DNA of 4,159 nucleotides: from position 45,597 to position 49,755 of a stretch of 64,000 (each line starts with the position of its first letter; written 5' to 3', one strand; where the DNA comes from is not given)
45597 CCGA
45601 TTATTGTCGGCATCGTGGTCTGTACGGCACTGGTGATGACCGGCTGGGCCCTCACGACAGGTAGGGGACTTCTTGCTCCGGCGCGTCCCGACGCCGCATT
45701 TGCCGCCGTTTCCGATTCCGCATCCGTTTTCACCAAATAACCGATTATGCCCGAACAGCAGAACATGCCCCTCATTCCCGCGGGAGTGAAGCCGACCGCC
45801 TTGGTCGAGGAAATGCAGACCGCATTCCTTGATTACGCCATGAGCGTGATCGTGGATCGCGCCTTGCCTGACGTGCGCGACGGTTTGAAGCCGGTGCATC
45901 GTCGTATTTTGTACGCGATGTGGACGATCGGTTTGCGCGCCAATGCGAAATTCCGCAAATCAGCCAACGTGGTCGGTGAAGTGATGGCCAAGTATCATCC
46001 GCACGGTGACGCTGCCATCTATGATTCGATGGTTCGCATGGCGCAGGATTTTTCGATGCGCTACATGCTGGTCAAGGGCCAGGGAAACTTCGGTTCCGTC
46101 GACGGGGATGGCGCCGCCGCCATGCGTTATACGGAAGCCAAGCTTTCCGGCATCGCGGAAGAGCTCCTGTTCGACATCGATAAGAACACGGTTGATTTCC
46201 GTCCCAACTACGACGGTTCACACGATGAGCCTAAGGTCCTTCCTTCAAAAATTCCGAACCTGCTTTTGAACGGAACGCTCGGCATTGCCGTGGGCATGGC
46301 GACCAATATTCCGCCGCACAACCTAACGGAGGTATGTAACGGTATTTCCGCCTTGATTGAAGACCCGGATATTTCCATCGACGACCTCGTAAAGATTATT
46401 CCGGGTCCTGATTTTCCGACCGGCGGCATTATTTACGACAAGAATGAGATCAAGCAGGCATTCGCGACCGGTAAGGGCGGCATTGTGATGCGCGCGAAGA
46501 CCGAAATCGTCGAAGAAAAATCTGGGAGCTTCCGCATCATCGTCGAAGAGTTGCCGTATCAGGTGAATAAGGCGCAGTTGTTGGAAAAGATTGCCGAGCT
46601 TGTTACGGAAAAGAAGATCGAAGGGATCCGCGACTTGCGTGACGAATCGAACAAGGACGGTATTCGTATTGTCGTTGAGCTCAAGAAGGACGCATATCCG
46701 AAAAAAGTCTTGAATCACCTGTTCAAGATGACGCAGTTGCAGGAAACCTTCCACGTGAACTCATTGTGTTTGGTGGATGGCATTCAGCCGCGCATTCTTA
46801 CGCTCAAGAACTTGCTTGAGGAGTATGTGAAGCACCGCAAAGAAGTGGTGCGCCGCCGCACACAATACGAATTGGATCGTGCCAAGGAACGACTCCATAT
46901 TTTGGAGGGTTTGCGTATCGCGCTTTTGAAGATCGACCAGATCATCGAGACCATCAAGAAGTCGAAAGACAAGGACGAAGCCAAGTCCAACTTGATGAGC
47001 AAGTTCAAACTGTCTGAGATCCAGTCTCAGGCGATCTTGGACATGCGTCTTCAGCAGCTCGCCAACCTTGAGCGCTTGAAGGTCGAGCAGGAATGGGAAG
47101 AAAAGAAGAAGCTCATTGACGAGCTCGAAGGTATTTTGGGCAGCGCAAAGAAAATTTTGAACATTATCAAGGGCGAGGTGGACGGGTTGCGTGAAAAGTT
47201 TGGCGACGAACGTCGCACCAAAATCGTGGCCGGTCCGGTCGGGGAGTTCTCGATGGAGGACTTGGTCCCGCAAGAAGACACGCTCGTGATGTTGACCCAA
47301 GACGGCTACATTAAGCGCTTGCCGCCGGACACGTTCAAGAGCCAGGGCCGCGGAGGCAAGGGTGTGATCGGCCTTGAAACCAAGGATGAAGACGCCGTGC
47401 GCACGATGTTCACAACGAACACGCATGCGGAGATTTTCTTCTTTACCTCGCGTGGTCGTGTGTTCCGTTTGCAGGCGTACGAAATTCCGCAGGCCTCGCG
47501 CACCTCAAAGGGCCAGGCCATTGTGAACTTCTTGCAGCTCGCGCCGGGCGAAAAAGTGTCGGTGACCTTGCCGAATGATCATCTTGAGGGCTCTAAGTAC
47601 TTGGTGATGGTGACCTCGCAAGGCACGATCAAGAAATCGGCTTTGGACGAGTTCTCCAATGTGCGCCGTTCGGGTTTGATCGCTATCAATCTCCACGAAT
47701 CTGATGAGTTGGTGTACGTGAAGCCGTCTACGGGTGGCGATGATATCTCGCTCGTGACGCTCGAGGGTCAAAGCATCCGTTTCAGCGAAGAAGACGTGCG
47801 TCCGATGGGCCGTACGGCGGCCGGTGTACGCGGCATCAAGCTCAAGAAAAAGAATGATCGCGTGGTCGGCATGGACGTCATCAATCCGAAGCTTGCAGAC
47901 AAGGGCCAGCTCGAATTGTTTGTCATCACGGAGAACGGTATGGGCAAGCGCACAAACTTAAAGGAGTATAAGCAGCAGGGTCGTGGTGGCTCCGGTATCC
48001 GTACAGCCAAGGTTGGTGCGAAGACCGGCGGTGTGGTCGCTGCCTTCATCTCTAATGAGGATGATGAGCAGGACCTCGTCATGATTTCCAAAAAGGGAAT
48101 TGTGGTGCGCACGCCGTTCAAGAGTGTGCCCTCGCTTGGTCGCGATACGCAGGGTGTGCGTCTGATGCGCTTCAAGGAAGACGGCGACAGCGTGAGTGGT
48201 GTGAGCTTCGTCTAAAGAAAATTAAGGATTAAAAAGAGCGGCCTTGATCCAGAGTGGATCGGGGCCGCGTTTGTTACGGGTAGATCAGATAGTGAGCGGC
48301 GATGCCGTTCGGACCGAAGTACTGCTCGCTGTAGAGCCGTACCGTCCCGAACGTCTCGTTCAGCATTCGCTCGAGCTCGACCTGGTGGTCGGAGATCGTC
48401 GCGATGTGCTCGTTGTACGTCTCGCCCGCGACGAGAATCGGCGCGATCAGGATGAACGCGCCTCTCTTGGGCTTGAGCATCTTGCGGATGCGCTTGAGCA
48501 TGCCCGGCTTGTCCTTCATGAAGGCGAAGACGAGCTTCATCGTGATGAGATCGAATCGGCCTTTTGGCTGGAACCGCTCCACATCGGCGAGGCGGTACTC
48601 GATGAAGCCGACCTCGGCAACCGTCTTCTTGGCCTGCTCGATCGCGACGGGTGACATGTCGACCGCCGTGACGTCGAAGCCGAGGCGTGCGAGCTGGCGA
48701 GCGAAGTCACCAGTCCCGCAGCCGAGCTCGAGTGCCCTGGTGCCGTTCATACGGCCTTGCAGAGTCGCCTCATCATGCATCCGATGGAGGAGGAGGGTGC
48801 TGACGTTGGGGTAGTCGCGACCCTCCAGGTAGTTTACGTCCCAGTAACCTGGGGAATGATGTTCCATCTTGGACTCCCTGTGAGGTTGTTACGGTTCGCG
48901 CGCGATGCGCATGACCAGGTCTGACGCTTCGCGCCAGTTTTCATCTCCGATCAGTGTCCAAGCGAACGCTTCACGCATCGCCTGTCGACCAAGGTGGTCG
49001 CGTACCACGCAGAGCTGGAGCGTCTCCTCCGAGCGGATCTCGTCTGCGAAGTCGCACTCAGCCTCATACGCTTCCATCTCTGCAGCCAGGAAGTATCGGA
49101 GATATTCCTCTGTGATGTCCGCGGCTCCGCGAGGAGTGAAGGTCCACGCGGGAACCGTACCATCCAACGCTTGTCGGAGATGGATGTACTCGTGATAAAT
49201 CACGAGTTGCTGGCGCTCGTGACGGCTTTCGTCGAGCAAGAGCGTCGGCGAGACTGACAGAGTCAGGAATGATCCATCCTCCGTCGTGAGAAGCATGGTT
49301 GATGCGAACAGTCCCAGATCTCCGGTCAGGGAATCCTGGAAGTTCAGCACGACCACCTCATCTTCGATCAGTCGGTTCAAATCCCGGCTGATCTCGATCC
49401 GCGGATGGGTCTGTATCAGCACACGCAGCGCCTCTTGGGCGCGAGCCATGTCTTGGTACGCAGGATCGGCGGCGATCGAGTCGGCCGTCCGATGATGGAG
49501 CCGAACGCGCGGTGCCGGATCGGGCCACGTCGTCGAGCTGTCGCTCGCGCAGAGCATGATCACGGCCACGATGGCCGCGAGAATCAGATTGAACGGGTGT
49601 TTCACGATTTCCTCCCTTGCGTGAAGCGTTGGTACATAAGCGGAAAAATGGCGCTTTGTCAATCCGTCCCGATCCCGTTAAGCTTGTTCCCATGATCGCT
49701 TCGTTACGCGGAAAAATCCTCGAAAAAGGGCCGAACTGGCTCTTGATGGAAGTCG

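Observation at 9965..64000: Mosaic chromosome: at least eight GC-rich, Shine-Dalgarno-bearing gene blocks wedged between SD-less housekeeping genes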

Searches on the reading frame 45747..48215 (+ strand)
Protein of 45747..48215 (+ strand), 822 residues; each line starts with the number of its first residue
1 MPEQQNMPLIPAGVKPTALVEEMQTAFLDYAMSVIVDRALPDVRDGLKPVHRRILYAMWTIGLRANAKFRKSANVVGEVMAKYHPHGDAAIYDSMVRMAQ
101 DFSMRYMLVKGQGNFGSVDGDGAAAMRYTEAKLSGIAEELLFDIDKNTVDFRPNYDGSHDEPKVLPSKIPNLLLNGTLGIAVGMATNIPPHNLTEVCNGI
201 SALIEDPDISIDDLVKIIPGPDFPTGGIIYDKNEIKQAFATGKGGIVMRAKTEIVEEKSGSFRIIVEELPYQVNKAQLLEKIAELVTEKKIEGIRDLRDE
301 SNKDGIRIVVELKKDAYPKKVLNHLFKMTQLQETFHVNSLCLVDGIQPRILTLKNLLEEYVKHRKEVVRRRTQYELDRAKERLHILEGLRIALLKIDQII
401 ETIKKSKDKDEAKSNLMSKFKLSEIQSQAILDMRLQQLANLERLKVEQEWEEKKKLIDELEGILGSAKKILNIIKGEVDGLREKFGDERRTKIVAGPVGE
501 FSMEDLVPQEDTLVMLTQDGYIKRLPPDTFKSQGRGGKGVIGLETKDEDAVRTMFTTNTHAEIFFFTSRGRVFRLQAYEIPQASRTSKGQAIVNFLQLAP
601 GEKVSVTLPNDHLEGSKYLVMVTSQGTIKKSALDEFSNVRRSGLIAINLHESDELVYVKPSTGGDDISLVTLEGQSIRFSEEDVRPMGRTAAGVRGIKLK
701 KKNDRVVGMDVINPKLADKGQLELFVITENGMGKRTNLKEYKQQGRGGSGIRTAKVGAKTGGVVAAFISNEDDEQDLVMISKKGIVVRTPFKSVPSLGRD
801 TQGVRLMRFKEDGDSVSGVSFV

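Call 19: find_encoding_contigs(protein=window:45747-48215:+, flank=10000, max_places=4)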
Protein window:45747-48215:+ (822 aa): no gene with exactly this product is on record in the collection.

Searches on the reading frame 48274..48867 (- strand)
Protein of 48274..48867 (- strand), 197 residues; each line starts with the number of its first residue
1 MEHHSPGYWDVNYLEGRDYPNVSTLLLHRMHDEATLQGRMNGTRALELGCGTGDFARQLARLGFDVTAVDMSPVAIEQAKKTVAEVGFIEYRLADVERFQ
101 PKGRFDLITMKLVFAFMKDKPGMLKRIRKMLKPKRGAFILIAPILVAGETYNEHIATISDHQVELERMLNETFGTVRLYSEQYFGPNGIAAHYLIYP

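Call 6: search_protein_families(library=pfam, proteins=[window:48274-48867:-], max_evalue=0.01)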
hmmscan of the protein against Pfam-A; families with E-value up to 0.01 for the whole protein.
window:48274-48867:- (197 aa): 14 families
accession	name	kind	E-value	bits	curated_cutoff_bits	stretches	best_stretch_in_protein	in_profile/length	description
PF08241.18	Methyltransf_11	-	1.2e-18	68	21.2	1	46-134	1-90/95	Methyltransferase domain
PF13649.12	Methyltransf_25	-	3.9e-18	66.4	27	1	46-133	2-95/97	Methyltransferase domain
PF13847.12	Methyltransf_31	-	3.1e-17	63.1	27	1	42-140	4-109/145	Methyltransferase domain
PF08242.18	Methyltransf_12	-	3.2e-16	60.3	30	1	46-133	1-94/98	Methyltransferase domain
PF13489.12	Methyltransf_23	-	1.1e-15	58.1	27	1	41-139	22-116/164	Methyltransferase domain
PF05401.17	NodS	-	6e-12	46.3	24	1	41-132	43-137/201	Nodulation protein S (NodS)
PF03848.20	TehB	-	8.6e-09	35.5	20.4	1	41-133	30-126/193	Tellurite resistance protein TehB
PF01209.24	Ubie_methyltran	-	1.7e-08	34.5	20.1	1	28-134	32-146/233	ubiE/COQ5 methyltransferase family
PF05175.20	MTS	-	8.6e-07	29.2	23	1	23-109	20-103/170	Methyltransferase small domain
PF11968.14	Bmt2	-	8.6e-05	22.9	20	1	32-136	42-141/221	25S rRNA (adenine(2142)-N(1))-methyltransferase, Bmt2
PF05724.17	TPMT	-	0.0024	18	26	1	40-109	36-103/218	Thiopurine S-methyltransferase (TPMT)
PF01728.25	FtsJ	-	0.0028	18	24.1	1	29-177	11-160/181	FtsJ-like methyltransferase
PF02353.26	CMAS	-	0.0033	17.2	27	1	41-108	62-131/273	Mycolic acid cyclopropane synthetase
PF01739.24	CheR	-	0.0092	15.9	27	0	90-134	121-168/195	CheR methyltransferase, SAM binding domain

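Call 24: search_protein_families(library=ncbifam, proteins=[window:48274-48867:-], max_evalue=0.01)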
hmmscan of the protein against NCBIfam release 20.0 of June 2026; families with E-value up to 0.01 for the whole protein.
window:48274-48867:- (197 aa): 62 families (the best 25 are shown)
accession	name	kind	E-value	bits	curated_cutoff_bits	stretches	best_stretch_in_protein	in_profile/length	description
NF043040.1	corrin_prot_MT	hypoth_equivalog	2.1e-17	63.3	180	1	28-137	28-144/216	corrinoid protein-associated methyltransferase CpaM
TIGR01983.1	UbiG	equivalog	1.2e-15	57.5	102.95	1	38-139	46-151/228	bifunctional 2-polyprenyl-6-hydroxyphenol methylase/3-demethylubiquinol 3-O-methyltransferase UbiG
NF041650.1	nod_mtase_NodS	equivalog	2.5e-14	53.4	300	1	43-132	40-129/190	nodulation methyltransferase NodS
TIGR02072.1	BioC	equivalog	1.1e-12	48.4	184.95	1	39-134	32-127/244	malonyl-ACP O-methyltransferase BioC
NF008405.0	PRK11207.1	equivalog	1.2e-11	44.4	218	1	30-141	18-132/198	tellurite resistance methyltransferase TehB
TIGR02021.1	BchM-ChlM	equivalog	1.2e-10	41.2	158.9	1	39-130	52-146/218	magnesium protoporphyrin IX methyltransferase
NF045667.1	MTase_DVU1556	equivalog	1.4e-10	41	155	1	35-150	16-128/213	DVU_1556 family methyltransferase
NF008992.0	PRK12335.1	equivalog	1.6e-10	40.6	303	1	37-132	118-216/289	SAM-dependent methyltransferase TehB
NF041820.1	daptide_MTase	equivalog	1.9e-10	40.6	175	1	43-140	38-142/243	daptide-type RiPP biosynthesis methyltransferase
TIGR00477.1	tehB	equivalog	2.8e-09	36.7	219.5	1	41-141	73-174/238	tellurite resistance methyltransferase TehB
NF002463.0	PRK01683.1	equivalog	2.6e-08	33.8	297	1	43-134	33-123/258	trans-aconitate 2-methyltransferase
NF007610.0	PRK10258.1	equivalog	9e-08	31.7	342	1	39-134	40-133/251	malonyl-ACP O-methyltransferase BioC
NF041537.1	ArsM_AhpD_UU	exception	1e-07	31.1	510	1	40-154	75-193/345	arsenite methyltransferase/AhpD domain selenoprotein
TIGR01934.1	MenG_MenH_UbiE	subfamily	1.4e-07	31.1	158.35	1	40-140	38-142/223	ubiquinone/menaquinone biosynthesis methyltransferase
NF001244.0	PRK00216.1-5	equivalog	1.6e-07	30.9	216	1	40-140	47-154/236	bifunctional demethylmenaquinone methyltransferase/2-methoxy-6-polyprenyl-1,4-benzoquinol methylase UbiE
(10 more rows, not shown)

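Call 26: find_homologous_proteins(query=window:48274-48867:-)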
Query window:48274-48867:- (197 aa): 28 proteins with E <= 0.001 among 147 candidates.
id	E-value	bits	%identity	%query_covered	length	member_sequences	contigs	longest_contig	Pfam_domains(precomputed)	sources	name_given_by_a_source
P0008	1.2e-128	445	100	100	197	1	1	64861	PF13847.13,PF13489.13,PF03848.21,PF05175.21,PF13649.13,PF01209.25,PF08241.19,PF08242.19,PF05401.17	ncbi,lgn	-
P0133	3.5e-71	257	61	99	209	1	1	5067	PF13847.13,PF13489.13,PF03848.21,PF05175.21,PF13649.13,PF01209.25,PF08241.19,PF08242.19,PF05891.19,PF05401.17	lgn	-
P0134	7.9e-67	243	60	100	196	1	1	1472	PF13847.13,PF13489.13,PF03848.21,PF05175.21,PF13649.13,PF08241.19,PF08242.19,PF05401.17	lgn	-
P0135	8.6e-65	236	58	99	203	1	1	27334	PF13847.13,PF13489.13,PF03848.21,PF13649.13,PF08241.19,PF08242.19,PF05401.17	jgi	jgi:2-polyprenyl-3-methyl-5-hydroxy-6-metoxy-1,4-benzoquinol methylase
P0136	8.9e-62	226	58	97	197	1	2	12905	PF13847.13,PF13489.13,PF13649.13,PF08241.19,PF08242.19,PF05891.19,PF05401.17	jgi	jgi:2-polyprenyl-3-methyl-5-hydroxy-6-metoxy-1,4-benzoquinol methylase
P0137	5.1e-10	58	39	61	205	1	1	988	PF13847.13,PF13489.13,PF05724.18,PF03848.21,PF05175.21,PF13649.13,PF08241.19,PF08242.19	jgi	jgi:SAM-dependent methyltransferase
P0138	1.6e-9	56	35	54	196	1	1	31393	PF13489.13,PF05724.18,PF02353.27,PF01739.25,PF08241.19,PF05401.17,PF13847.13,PF03848.21,PF05175.21,PF13649.13,PF01209.25,PF08242.19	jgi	jgi:SAM-dependent methyltransferase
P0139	1.0e-8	53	39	44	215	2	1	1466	PF13847.13,PF13489.13,PF13649.13,PF08241.19,PF08242.19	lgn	-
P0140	3.9e-8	51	37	59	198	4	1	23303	PF13847.13,PF13489.13,PF05724.18,PF03848.21,PF05175.21,PF13649.13,PF08241.19,PF08242.19,PF05401.17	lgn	-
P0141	5.9e-8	51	51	36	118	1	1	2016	PF13847.13,PF13489.13,PF05724.18,PF03848.21,PF05175.21,PF13649.13,PF08241.19,PF08242.19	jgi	jgi:methyl halide transferase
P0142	2.3e-7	49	40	48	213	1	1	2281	PF13847.13,PF13489.13,PF05724.18,PF06325.20,PF03848.21,PF05175.21,PF13649.13,PF08241.19,PF08242.19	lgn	-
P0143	5.3e-7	48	42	44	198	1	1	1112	PF13847.13,PF13489.13,PF05724.18,PF03848.21,PF13649.13,PF08241.19,PF08242.19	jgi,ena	-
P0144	7.8e-7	47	39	61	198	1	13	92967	PF13847.13,PF13489.13,PF05724.18,PF03848.21,PF05175.21,PF13649.13,PF08241.19,PF08242.19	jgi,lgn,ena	jgi:SAM-dependent methyltransferase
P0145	3.0e-6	45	43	41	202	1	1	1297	PF13847.13,PF13489.13,PF05724.18,PF03848.21,PF13649.13,PF08241.19,PF08242.19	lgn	-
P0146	1.8e-5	43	28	95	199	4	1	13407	PF13847.13,PF13489.13,PF05724.18,PF03848.21,PF05175.21,PF13649.13,PF08241.19,PF08242.19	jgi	jgi:methyl halide transferase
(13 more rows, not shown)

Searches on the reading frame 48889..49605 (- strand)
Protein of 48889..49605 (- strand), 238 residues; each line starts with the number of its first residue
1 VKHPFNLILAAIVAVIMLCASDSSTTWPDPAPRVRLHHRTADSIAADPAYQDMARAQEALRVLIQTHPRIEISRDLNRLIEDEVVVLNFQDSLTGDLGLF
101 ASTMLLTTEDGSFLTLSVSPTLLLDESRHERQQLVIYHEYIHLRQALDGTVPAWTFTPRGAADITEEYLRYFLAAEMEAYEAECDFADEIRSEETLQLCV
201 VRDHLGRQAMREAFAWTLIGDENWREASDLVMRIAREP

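Call 24: search_protein_families(library=ncbifam, proteins=[window:48889-49605:-], max_evalue=0.01)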
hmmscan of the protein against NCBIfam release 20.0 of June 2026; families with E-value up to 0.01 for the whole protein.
window:48889-49605:- (238 aa): 0 families

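Call 25: search_protein_families(library=phrogs, proteins=[window:48889-49605:-], max_evalue=0.01)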
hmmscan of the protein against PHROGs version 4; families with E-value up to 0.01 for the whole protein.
window:48889-49605:- (238 aa): 0 families

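Call 66: search_protein_families(library=pfam, proteins=[window:48889-49605:-], max_evalue=0.01)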
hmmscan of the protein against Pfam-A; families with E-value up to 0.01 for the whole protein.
window:48889-49605:- (238 aa): 1 family
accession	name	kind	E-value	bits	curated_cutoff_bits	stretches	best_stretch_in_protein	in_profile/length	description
PF20573.4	DUF6782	-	0.0043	16.8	27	0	123-194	81-145/241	Putative metallopeptidase family (DUF6782)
